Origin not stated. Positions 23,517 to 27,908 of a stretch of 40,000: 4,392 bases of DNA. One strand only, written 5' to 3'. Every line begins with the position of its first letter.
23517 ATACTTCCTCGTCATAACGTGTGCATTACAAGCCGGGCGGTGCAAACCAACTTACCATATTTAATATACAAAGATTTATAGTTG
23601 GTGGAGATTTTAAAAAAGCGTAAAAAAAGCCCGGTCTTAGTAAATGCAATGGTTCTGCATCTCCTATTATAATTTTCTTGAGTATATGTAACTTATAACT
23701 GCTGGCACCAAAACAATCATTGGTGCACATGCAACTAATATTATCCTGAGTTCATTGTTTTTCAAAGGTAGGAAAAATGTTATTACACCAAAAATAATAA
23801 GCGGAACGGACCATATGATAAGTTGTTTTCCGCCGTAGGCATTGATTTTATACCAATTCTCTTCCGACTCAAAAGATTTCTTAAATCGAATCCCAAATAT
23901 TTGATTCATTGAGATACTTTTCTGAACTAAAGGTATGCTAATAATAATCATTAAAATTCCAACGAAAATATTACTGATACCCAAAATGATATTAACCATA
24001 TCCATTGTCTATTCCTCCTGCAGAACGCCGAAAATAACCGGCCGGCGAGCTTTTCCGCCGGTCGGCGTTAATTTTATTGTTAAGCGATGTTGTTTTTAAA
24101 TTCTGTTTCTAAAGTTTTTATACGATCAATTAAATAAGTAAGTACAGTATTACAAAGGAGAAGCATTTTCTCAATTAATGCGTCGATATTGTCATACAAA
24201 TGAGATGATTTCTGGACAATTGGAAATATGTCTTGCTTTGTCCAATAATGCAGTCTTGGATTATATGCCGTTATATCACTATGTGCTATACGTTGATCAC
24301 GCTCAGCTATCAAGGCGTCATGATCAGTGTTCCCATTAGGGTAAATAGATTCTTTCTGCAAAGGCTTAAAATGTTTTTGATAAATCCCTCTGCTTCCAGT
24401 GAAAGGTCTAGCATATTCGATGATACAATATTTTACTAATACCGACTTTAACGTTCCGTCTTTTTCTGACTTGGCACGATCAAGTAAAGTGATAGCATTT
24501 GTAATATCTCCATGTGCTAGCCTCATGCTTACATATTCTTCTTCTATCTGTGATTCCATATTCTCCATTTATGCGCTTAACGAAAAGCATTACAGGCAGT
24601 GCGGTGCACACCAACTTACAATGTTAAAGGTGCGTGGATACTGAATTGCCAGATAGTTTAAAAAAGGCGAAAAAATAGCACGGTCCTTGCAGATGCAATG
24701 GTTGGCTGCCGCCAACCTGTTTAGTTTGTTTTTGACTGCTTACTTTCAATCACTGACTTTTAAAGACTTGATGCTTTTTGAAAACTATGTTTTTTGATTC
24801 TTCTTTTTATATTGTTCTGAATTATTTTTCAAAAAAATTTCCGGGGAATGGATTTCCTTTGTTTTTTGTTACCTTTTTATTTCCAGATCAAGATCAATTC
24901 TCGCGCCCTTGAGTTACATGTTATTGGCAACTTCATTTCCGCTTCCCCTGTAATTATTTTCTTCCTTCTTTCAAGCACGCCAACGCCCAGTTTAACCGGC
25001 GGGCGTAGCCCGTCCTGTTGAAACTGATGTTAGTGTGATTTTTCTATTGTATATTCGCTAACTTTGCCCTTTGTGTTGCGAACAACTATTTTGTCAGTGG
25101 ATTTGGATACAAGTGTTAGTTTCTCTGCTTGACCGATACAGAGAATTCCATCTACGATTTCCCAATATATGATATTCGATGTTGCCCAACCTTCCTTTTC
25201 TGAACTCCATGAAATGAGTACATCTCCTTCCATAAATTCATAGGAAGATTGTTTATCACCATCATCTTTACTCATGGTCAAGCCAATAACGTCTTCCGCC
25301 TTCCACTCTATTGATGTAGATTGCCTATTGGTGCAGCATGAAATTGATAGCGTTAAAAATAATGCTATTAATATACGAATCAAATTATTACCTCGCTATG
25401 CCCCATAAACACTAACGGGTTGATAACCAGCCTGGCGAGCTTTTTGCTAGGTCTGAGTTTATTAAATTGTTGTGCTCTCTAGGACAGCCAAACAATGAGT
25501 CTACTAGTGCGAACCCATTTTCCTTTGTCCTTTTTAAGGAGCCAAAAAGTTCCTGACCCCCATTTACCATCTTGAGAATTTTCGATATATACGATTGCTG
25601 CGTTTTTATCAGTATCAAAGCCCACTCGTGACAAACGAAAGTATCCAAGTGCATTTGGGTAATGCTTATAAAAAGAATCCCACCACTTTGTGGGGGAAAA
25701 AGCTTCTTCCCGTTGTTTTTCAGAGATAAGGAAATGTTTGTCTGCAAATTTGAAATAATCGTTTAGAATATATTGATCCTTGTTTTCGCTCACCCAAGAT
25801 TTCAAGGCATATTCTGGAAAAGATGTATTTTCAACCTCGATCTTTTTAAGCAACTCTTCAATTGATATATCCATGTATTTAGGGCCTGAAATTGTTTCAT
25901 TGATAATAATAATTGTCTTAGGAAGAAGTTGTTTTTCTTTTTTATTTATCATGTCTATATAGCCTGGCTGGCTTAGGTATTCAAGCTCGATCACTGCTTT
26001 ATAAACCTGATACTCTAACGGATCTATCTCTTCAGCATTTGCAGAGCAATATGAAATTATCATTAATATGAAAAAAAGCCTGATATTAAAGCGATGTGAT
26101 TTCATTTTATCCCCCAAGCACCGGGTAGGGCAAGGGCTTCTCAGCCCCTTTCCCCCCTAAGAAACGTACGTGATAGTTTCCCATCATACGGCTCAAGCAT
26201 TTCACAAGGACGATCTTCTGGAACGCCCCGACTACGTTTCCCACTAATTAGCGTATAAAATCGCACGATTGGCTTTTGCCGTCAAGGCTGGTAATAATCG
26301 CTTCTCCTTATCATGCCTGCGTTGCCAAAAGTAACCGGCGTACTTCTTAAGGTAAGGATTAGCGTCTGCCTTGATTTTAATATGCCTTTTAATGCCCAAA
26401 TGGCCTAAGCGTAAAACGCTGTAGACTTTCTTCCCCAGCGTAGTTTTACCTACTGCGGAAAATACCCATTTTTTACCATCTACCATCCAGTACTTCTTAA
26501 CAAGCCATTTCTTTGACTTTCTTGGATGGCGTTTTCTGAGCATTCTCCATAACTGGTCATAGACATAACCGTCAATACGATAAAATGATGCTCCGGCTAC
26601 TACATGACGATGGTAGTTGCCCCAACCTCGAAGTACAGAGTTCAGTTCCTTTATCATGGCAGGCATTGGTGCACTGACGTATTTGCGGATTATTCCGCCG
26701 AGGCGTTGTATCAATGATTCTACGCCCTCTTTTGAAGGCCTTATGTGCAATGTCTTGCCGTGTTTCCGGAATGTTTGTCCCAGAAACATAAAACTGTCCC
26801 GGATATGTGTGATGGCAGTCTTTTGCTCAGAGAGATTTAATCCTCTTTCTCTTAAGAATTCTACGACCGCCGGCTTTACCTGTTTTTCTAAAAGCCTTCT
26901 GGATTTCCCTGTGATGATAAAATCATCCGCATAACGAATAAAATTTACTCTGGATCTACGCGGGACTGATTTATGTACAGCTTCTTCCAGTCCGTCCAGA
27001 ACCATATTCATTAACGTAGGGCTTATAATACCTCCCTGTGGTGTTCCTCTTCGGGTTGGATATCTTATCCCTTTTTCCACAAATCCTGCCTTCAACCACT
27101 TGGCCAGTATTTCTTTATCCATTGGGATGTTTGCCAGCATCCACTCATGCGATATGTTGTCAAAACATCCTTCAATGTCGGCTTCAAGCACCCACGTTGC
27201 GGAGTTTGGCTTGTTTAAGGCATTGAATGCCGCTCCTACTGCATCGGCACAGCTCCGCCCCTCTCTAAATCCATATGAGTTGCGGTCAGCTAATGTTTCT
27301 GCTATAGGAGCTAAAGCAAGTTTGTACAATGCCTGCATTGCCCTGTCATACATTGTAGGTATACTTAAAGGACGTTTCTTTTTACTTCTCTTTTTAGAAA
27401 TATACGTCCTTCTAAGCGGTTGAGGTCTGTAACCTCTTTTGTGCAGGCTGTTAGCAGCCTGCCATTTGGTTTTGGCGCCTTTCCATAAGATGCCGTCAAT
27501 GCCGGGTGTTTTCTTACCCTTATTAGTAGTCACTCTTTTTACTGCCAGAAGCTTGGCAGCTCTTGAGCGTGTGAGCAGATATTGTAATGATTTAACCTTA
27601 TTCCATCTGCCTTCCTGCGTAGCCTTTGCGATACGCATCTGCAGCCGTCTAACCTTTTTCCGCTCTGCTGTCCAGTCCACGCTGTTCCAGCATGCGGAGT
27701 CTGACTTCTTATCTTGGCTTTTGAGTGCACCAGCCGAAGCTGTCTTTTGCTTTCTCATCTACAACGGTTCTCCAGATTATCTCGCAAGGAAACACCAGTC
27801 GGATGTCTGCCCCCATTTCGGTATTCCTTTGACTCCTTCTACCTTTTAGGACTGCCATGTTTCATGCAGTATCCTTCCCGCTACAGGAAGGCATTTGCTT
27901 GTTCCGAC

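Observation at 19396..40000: About 20.6 kb integron cassette array (25 attC-like sites) with no integrase in the window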

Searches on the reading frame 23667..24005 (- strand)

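Call 69: search_protein_families(library=pfam, proteins=[window:23667-24005:-], max_evalue=0.01)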
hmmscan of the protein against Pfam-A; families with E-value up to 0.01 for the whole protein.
window:23667-24005:- (112 aa): 2 families
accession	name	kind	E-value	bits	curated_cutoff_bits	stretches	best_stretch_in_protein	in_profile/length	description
PF13630.11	SdpI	-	8.1e-14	52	28.2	1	31-105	2-67/71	SdpI/YfhL protein family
PF10233.14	Cg6151-P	-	0.00087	20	29.2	1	2-67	21-83/113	Uncharacterized conserved protein CG6151-P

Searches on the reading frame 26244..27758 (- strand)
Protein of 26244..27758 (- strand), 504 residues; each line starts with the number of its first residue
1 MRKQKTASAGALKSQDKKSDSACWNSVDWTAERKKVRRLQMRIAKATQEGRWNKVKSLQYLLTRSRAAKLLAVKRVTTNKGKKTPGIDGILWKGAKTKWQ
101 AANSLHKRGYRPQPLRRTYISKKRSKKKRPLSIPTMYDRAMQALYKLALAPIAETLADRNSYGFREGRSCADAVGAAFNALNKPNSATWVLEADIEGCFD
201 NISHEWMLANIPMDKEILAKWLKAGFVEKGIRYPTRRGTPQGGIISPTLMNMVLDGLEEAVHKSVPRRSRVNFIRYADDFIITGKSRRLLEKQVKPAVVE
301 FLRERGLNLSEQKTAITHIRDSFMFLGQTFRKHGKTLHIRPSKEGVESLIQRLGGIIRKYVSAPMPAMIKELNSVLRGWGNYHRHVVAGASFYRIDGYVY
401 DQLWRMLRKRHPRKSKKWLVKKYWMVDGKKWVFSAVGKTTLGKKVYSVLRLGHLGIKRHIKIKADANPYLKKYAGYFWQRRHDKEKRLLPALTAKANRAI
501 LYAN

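Call 51: search_protein_families(library=ncbifam, proteins=[window:26247-27758:-], max_evalue=0.001)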
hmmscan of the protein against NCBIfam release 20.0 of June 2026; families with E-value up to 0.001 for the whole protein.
window:26247-27758:- (504 aa): 6 families
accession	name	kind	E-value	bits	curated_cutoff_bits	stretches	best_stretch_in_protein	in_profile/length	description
TIGR04416.1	group_II_RT_mat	equivalog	1.4e-105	353.3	300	1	68-411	3-353/353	group II intron reverse transcriptase/maturase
NF038233.2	retron_St85_RT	exception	1.9e-14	53.7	235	1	116-351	26-251/289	retron St85 family RNA-directed DNA polymerase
NF041746.1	Drt2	equivalog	4.9e-12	45.7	390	1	235-321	220-303/416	antiviral reverse transcriptase Drt2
NF041747.1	Drt3a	equivalog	7e-12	45.4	200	1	185-362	108-301/412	antiviral reverse transcriptase Drt3a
NF042941.1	Retron_TIR_antiphage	equivalog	1.5e-06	27.3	600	1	122-298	35-197/464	TIR domain-containing anti-phage reverse transcriptase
NF038237.1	retron_Ec67_fus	exception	0.00042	18.9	450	1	161-314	92-245/572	retron Ec67 family RNA-directed DNA polymerase/endonuclease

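Call 81: search_protein_families(library=pfam, proteins=[window:26247-27758:-], max_evalue=0.001)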
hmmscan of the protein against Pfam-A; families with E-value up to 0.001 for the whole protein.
window:26247-27758:- (504 aa): 4 families
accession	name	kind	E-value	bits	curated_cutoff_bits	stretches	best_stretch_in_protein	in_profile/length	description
PF00078.32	RVT_1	-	2.6e-42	145.3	29.6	1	122-330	2-205/205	Reverse transcriptase (RNA-dependent DNA polymerase)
PF13655.11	RVT_N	-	1.4e-31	109.1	28.1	1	24-105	1-83/83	N-terminal domain of reverse transcriptase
PF08388.16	GIIM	-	2e-20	73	23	1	347-424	2-80/80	Group II intron, maturase-specific domain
PF00680.25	RdRP_1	-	0.00034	20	23.9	1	260-343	317-403/450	Viral RNA-dependent RNA polymerase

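Call 90: find_encoding_contigs(protein=window:26244-27758:-, flank=10000, max_places=5)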
Protein window:26244-27758:- (504 aa): 2 contigs read that carry it; 2 places shown.
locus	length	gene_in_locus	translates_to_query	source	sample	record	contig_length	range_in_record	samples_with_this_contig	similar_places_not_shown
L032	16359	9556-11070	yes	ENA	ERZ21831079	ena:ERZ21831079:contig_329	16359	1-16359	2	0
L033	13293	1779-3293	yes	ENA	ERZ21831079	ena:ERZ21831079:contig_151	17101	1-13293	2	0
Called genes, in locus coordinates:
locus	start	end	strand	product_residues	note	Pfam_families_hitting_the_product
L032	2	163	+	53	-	?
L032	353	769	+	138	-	-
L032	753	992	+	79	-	-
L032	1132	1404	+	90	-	-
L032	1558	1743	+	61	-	PF13783:DUF4177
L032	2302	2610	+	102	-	-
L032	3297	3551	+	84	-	-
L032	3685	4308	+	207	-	PF00078:RVT_1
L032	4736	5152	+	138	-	-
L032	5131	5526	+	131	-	-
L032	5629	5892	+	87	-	-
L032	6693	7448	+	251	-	PF13495:Phage_int_SAM_4, PF00589:Phage_integrase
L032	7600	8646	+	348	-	PF14319:Zn_Tnp_IS91, PF04986:Y2_Tnp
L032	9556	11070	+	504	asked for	PF13655:RVT_N, PF00078:RVT_1, PF08388:GIIM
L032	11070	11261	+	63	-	-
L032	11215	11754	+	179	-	-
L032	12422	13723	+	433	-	PF00078:RVT_1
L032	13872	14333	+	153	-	-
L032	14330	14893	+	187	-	-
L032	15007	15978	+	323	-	PF11185:DUF2971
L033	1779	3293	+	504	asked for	PF13655:RVT_N, PF00078:RVT_1, PF08388:GIIM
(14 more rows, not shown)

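Call 92: find_encoding_contigs(protein=window:26244-27758:-, flank=10000, max_places=10)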
Protein window:26244-27758:- (504 aa): 2 contigs read that carry it; 2 places shown.
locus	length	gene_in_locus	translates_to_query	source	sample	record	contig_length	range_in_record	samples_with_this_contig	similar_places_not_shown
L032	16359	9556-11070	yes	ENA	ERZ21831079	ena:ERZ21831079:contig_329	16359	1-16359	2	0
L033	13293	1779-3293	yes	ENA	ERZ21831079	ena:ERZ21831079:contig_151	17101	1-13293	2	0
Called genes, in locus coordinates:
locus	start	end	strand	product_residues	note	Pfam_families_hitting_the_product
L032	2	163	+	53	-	?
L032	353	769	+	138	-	-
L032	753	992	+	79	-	-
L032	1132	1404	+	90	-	-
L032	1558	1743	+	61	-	PF13783:DUF4177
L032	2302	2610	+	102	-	-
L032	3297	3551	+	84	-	-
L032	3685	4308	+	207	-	PF00078:RVT_1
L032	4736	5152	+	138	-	-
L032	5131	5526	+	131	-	-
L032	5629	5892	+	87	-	-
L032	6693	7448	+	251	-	PF13495:Phage_int_SAM_4, PF00589:Phage_integrase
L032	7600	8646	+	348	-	PF14319:Zn_Tnp_IS91, PF04986:Y2_Tnp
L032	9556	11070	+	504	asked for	PF13655:RVT_N, PF00078:RVT_1, PF08388:GIIM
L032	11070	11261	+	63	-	-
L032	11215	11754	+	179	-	-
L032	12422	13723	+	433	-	PF00078:RVT_1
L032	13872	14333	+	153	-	-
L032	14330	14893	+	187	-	-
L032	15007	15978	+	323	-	PF11185:DUF2971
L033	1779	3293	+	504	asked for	PF13655:RVT_N, PF00078:RVT_1, PF08388:GIIM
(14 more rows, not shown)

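Call 95: search_protein_families(library=ncbifam, proteins=[L032:6693-7445:+], max_evalue=0.001)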
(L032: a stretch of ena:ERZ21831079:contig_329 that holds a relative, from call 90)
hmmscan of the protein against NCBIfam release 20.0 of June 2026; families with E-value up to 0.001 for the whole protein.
L032:6693-7445:+ (251 aa): 8 families
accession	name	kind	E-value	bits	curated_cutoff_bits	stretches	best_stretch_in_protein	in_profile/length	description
TIGR02249.1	integrase_gron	subfamily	3.3e-25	89.1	265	1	20-183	9-175/315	integron integrase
NF040815.2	recomb_XerA_Arch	equivalog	3e-24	86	220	1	15-233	2-212/263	site-specific tyrosine recombinase/integron integrase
TIGR02225.1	recomb_XerD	equivalog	1.2e-21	77.3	329.6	1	17-233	4-232/290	site-specific tyrosine recombinase XerD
NF001399.0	PRK00283.1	subfamily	5.3e-20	71.8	279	1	13-233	9-240/300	tyrosine recombinase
NF011946.0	PRK15417.1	equivalog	1.1e-17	64.3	435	1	26-198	30-204/337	integron integrase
TIGR02224.1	recomb_XerC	equivalog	2.6e-16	59.8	335.15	1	20-223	7-225/295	tyrosine recombinase XerC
NF002331.0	PRK01287.1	subfamily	1.8e-14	53.5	371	1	96-191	128-228/365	site-specific tyrosine recombinase XerC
NF007370.0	PRK09870.1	subfamily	0.00013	21.7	221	1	108-225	12-138/200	tyrosine-type DNA invertase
